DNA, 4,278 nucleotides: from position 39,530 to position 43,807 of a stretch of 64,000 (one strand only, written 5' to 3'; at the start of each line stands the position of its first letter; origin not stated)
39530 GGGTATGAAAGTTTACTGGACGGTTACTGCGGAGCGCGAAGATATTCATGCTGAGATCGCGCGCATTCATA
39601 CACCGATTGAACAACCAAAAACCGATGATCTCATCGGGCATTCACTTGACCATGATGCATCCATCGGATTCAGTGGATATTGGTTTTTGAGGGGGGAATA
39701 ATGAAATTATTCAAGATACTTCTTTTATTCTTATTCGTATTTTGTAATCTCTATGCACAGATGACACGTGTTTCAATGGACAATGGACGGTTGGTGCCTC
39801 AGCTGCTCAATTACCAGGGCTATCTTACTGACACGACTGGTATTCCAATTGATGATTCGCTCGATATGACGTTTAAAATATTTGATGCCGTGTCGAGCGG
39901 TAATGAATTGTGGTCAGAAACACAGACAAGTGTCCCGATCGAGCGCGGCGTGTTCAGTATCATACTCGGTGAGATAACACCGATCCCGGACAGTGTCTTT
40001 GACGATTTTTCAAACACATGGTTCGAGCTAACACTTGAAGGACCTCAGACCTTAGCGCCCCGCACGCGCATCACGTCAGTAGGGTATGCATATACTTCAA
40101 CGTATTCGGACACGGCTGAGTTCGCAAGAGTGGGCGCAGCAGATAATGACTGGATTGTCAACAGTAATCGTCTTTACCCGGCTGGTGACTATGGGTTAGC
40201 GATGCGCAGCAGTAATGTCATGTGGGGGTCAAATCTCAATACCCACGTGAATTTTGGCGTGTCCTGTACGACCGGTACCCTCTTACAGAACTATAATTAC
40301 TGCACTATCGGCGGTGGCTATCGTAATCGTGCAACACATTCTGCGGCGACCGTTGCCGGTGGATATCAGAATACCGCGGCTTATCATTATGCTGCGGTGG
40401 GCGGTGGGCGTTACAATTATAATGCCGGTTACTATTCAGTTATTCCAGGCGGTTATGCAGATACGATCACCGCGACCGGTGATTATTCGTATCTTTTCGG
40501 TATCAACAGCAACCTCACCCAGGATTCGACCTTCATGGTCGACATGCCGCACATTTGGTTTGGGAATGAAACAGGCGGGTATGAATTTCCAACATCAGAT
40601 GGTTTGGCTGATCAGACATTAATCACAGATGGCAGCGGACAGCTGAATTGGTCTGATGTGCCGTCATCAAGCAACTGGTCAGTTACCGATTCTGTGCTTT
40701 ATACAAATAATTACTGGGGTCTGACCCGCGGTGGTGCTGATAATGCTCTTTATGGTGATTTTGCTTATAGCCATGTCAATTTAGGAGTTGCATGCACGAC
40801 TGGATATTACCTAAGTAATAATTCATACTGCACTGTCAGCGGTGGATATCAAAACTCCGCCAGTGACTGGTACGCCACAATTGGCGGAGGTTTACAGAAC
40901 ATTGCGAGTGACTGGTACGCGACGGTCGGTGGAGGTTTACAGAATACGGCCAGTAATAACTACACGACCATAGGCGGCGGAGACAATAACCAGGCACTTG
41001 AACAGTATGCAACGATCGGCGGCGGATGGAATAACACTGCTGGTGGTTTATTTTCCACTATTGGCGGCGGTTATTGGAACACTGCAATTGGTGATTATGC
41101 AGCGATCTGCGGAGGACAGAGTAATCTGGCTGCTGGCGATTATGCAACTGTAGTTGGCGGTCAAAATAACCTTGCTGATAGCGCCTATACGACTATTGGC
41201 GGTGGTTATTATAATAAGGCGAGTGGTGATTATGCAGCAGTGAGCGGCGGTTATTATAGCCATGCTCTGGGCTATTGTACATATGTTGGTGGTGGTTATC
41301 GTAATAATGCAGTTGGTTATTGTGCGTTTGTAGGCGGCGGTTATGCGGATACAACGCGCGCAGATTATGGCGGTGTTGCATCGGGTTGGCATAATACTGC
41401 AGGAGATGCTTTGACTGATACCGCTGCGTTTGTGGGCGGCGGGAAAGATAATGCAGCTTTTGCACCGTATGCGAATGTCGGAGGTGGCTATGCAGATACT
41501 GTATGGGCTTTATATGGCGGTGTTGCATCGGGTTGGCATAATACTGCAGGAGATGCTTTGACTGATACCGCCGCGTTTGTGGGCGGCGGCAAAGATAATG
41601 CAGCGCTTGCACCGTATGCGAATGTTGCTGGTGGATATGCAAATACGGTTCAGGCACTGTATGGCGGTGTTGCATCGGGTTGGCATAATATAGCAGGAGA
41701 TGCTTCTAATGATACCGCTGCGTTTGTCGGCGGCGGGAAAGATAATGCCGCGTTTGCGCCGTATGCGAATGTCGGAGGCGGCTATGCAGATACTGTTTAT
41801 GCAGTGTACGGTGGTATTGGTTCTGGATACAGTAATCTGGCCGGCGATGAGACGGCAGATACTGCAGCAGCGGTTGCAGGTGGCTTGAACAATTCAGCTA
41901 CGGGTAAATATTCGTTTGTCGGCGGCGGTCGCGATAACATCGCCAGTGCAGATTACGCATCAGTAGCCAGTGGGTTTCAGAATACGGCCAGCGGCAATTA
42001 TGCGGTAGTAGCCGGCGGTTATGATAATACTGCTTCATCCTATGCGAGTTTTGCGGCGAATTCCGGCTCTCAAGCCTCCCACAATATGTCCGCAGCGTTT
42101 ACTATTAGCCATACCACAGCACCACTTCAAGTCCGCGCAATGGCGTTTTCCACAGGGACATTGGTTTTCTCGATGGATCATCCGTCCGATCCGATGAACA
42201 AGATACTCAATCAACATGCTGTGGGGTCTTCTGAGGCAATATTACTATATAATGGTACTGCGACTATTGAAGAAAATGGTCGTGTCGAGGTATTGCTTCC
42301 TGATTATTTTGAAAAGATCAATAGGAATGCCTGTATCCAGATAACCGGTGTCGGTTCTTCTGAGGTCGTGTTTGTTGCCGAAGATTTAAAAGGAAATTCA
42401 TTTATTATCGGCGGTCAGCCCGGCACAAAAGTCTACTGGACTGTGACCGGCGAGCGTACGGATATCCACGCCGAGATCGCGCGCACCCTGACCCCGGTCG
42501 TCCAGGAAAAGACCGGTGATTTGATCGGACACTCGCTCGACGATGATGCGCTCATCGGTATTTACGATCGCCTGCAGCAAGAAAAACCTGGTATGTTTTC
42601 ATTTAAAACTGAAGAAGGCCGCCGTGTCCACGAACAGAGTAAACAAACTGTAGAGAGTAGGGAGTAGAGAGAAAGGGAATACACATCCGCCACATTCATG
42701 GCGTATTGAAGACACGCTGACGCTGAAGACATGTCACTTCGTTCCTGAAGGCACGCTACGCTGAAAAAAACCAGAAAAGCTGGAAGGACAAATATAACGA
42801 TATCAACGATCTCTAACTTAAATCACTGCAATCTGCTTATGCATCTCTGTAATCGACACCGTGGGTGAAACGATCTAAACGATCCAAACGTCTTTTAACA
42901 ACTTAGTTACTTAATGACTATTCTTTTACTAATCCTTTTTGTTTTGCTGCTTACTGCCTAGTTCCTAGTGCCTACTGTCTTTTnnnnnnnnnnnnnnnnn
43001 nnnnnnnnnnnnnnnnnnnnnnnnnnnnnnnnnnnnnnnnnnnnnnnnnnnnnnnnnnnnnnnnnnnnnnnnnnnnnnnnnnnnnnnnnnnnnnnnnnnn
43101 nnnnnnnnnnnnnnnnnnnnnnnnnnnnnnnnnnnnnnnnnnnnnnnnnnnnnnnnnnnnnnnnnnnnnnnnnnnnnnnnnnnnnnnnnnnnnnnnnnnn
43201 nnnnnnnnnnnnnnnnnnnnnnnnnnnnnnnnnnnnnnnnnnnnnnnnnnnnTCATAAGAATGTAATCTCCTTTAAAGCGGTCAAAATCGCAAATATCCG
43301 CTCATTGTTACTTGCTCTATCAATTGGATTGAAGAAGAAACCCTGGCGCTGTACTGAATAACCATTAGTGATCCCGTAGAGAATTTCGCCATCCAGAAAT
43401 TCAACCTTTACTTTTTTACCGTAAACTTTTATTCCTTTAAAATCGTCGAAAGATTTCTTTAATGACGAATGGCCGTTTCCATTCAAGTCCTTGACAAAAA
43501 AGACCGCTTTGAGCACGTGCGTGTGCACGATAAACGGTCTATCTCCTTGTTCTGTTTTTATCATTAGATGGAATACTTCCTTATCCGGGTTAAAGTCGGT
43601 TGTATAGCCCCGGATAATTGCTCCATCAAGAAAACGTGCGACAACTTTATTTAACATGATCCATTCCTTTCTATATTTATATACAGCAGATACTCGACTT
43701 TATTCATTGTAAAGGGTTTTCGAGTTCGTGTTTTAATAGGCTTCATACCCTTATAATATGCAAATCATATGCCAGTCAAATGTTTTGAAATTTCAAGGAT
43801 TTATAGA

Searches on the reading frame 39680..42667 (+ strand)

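Call 44: search_protein_families(library=pfam, proteins=[window:39680-42667:+], max_evalue=0.00001)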
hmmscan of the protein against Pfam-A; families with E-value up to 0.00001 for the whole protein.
window:39680-42667:+ (995 aa): 1 family
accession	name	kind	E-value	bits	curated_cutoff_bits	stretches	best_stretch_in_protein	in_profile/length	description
PF18792.6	UspA1_rep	-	7.1e-07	29.4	27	0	385-395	2-12/13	Ubiquitous surface protein adhesin repeat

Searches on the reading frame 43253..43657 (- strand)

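Call 44: search_protein_families(library=pfam, proteins=[window:43253-43657:-], max_evalue=0.00001)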
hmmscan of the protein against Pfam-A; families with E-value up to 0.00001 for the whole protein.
window:43253-43657:- (134 aa): 1 family
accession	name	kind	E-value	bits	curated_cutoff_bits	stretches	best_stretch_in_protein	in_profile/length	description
PF22478.1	DUF6982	-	7.7e-24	84.7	24.5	1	3-133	3-132/134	Family of unknown function (DUF6982)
